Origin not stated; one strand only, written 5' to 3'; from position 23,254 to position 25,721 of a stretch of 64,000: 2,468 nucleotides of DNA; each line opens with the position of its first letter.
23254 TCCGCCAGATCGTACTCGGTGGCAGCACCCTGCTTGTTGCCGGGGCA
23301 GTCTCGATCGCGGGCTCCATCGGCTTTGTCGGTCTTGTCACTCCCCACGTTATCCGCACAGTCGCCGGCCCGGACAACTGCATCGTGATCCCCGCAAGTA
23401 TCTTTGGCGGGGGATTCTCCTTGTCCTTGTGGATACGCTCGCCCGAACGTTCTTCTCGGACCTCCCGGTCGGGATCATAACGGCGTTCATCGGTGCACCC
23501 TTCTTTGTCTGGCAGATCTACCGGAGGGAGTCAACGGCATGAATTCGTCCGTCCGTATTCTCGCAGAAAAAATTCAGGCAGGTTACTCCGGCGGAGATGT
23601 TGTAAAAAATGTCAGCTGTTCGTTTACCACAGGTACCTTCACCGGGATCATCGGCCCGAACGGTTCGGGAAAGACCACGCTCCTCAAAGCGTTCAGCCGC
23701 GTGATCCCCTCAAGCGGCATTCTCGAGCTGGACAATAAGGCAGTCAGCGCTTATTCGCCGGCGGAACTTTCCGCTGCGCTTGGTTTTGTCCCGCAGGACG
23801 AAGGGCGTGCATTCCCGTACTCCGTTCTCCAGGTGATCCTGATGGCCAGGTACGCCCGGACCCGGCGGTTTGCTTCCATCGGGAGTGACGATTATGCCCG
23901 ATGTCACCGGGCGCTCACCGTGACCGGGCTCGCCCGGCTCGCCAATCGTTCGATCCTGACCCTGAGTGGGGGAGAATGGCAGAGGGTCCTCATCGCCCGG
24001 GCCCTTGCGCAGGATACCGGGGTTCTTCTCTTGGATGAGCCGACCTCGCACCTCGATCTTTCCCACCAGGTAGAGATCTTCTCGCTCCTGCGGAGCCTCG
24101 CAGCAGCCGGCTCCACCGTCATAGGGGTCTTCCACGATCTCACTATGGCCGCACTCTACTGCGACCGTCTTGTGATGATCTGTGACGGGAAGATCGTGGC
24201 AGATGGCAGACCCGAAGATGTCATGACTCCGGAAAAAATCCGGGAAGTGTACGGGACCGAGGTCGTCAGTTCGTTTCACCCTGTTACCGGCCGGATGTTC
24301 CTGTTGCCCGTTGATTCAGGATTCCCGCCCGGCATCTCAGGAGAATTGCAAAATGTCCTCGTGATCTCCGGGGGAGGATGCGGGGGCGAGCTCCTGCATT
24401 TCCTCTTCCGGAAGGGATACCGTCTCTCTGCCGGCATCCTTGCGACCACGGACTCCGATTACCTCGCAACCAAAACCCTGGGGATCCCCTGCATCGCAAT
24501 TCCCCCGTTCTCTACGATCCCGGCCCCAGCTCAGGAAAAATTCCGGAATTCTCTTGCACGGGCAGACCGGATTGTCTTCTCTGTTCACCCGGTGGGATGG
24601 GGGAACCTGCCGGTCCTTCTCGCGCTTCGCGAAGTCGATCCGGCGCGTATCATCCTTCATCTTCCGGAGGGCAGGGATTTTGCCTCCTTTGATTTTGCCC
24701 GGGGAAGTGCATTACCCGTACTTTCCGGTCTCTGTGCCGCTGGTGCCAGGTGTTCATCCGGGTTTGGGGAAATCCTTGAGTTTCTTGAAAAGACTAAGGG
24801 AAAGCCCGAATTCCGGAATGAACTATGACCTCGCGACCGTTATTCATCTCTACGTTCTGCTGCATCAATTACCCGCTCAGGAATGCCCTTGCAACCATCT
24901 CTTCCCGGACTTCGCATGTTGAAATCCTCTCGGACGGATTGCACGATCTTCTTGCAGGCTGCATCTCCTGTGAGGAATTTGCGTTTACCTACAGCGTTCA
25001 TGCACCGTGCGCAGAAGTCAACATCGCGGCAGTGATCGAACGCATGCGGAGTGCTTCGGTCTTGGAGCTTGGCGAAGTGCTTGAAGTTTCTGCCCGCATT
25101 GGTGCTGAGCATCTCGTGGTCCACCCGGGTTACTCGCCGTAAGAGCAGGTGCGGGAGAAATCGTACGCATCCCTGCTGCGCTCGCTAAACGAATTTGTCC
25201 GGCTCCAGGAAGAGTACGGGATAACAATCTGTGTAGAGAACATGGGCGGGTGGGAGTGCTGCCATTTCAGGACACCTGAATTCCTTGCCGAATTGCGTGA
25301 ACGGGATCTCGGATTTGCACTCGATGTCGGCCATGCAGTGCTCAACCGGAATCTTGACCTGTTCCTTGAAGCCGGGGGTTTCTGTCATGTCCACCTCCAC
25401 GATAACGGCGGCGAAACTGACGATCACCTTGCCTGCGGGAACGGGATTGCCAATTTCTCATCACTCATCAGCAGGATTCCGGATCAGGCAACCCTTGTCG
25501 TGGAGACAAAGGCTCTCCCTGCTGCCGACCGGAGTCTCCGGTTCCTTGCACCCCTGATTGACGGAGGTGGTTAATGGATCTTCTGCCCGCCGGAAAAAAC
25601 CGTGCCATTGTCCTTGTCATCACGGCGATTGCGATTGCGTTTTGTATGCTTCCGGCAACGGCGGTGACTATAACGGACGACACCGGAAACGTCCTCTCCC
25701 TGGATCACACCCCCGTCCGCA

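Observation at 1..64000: Selective genome erosion: about 30% of host genes are relics while core genes are intact, suggesting a recently host-restricted methanogen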

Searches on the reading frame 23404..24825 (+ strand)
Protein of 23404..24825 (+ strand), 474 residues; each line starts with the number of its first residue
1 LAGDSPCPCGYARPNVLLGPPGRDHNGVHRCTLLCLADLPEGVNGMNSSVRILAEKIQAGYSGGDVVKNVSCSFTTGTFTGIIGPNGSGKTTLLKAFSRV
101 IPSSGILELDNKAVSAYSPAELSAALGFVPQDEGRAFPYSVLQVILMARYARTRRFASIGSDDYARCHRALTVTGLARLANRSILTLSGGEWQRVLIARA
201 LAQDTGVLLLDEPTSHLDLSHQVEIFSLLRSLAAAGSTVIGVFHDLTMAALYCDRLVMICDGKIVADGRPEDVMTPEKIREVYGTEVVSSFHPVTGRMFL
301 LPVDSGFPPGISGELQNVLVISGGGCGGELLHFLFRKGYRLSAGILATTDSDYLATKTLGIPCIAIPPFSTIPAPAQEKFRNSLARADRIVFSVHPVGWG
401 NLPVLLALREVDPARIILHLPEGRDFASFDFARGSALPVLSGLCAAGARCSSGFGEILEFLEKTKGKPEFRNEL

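Call 22: search_protein_families(library=pfam, max_evalue=0.001, proteins=[window:23404-24825:+])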
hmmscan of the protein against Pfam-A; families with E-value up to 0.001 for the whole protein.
window:23404-24825:+ (474 aa): 5 families
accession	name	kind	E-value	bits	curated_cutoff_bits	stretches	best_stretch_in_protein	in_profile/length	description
PF00005.33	ABC_tran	-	5.2e-27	95.6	25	1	67-215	1-137/137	ABC transporter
PF13304.12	AAA_21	-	5.3e-11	43.6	27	1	79-100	1-22/304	AAA domain, putative AbiEii toxin, Type IV TA system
PF02463.25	SMC_N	-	2e-06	27.9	40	1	77-235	24-189/220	RecF/RecN/SMC N terminal domain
PF13476.12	AAA_23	-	0.0002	22.5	27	1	78-97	20-39/201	AAA domain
PF13555.12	AAA_29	-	0.0003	20.9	27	1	77-102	23-47/61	P-loop containing region of AAA domain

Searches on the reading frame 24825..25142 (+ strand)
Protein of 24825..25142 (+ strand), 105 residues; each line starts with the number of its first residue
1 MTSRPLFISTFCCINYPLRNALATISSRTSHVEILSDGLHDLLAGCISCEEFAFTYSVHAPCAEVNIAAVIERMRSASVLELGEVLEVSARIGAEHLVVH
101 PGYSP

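Call 22: search_protein_families(library=pfam, max_evalue=0.001, proteins=[window:24825-25142:+])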
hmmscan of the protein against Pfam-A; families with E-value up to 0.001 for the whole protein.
window:24825-25142:+ (105 aa): 1 family
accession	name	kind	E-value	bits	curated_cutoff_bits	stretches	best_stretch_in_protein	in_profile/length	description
PF01261.30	AP_endonuc_2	-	0.0002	21.6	31.1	1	49-104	37-92/249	Xylose isomerase-like TIM barrel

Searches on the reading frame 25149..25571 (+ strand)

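Call 22: search_protein_families(library=pfam, max_evalue=0.001, proteins=[window:25149-25571:+])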
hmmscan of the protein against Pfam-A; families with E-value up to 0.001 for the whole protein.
window:25149-25571:+ (141 aa): 1 family
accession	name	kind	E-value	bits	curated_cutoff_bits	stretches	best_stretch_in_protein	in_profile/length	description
PF01261.30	AP_endonuc_2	-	1.6e-16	61.2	31.1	1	3-134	98-247/249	Xylose isomerase-like TIM barrel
